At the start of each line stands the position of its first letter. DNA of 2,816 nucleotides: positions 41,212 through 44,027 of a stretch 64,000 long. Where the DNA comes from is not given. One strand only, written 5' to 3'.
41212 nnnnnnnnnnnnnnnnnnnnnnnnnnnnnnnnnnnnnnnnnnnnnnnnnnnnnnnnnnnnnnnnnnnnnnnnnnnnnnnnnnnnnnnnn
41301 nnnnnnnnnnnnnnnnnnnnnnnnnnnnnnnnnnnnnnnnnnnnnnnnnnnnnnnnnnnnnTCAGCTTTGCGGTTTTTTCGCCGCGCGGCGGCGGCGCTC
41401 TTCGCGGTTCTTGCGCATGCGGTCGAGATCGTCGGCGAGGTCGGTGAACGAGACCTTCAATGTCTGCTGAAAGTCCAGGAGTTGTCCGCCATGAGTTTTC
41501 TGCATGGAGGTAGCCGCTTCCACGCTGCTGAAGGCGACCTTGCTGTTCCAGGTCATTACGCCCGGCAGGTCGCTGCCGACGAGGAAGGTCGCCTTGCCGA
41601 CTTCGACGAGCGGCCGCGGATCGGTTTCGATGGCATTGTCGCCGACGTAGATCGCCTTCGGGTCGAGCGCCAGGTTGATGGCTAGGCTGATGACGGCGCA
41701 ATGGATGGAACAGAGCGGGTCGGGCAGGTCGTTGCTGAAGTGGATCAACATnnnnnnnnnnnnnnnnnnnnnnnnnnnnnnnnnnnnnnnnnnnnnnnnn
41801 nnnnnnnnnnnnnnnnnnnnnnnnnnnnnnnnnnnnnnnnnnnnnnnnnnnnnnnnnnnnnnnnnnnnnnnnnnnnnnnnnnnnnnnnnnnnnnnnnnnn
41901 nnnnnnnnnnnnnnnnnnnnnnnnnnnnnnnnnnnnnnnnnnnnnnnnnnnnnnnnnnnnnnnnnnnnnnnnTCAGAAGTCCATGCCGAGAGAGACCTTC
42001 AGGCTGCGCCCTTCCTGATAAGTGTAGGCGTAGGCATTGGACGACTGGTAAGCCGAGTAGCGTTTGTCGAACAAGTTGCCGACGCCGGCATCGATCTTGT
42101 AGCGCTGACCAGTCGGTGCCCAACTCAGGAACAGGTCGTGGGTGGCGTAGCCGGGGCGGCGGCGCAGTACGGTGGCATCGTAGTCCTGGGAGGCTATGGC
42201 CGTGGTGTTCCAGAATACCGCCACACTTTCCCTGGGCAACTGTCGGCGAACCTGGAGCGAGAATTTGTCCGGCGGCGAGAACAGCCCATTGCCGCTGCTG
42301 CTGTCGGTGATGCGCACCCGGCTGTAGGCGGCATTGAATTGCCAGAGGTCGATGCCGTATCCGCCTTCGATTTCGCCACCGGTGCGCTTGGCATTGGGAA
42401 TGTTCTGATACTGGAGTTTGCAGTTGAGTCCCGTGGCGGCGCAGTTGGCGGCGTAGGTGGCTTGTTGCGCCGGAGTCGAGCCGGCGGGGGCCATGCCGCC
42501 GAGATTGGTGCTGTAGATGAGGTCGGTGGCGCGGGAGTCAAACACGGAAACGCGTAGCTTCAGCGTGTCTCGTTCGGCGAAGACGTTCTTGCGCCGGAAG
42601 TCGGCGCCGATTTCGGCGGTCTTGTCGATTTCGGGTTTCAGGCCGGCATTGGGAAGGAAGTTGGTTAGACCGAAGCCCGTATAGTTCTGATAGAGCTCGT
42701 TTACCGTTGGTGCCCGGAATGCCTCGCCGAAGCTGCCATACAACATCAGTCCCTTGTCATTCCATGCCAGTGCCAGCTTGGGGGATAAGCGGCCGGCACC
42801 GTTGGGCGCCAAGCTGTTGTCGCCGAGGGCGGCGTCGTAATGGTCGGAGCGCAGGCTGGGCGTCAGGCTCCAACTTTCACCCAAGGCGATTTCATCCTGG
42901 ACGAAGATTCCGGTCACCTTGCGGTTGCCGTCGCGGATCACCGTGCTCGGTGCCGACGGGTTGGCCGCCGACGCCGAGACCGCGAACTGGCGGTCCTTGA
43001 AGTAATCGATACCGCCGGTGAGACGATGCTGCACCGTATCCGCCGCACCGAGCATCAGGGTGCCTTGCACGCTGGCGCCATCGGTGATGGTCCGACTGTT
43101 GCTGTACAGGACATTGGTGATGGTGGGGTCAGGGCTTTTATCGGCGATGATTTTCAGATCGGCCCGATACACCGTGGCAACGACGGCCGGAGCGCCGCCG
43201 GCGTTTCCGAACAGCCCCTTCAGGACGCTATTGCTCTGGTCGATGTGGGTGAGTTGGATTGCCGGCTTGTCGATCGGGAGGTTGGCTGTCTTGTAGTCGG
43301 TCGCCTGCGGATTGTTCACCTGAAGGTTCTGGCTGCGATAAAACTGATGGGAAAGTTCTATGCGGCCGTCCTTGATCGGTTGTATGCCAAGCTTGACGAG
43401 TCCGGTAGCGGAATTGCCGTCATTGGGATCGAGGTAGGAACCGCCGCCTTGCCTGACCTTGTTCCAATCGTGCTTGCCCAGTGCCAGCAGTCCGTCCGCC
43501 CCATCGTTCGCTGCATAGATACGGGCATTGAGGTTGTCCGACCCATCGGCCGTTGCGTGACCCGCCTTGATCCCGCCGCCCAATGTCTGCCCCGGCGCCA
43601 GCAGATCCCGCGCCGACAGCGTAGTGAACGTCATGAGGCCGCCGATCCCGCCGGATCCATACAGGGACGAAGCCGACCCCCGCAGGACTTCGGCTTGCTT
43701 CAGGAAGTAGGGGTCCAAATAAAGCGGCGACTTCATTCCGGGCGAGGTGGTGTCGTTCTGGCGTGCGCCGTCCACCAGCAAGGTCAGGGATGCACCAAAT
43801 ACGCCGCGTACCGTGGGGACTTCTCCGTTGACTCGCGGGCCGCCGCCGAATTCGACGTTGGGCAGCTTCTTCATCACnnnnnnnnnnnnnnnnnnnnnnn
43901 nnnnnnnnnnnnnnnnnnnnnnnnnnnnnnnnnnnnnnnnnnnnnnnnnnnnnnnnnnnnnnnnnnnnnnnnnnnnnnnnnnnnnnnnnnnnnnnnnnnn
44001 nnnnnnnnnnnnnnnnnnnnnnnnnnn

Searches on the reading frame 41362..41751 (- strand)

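Call 74: search_protein_families(library=pfam, proteins=[window:41362-41751:-], max_evalue=0.01)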
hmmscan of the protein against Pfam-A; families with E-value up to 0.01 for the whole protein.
window:41362-41751:- (129 aa): 1 family
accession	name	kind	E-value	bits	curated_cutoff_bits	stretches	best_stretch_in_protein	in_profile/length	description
PF05573.18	NosL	-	5.7e-10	40.1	24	1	9-96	34-125/131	NosL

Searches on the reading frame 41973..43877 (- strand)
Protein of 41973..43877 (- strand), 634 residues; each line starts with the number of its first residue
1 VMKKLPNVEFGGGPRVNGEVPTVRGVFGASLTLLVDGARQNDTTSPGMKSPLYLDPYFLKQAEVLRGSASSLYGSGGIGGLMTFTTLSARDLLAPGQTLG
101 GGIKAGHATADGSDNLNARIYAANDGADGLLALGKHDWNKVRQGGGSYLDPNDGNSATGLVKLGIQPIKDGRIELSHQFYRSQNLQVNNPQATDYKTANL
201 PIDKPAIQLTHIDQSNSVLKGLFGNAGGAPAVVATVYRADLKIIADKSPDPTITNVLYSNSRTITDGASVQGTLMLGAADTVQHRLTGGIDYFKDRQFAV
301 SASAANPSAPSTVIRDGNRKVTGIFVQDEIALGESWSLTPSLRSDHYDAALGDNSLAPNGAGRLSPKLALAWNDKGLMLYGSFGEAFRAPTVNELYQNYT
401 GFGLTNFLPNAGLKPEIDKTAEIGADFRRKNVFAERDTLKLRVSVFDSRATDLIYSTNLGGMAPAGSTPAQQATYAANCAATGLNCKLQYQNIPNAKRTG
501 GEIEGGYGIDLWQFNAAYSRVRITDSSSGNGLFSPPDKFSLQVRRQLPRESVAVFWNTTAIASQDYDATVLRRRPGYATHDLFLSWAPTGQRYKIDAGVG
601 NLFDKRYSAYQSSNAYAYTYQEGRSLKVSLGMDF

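Call 74: search_protein_families(library=pfam, proteins=[window:41973-43877:-], max_evalue=0.01)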
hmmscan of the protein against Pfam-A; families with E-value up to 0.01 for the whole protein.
window:41973-43877:- (634 aa): 2 families
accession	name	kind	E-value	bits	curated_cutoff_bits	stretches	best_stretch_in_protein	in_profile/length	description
PF00593.30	TonB_dep_Rec_b-barrel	-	1.2e-46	160.9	27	1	148-602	50-436/436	TonB dependent receptor-like, beta-barrel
PF07715.20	Plug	-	2.2e-13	51.1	23.9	1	2-80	29-106/107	TonB-dependent Receptor Plug Domain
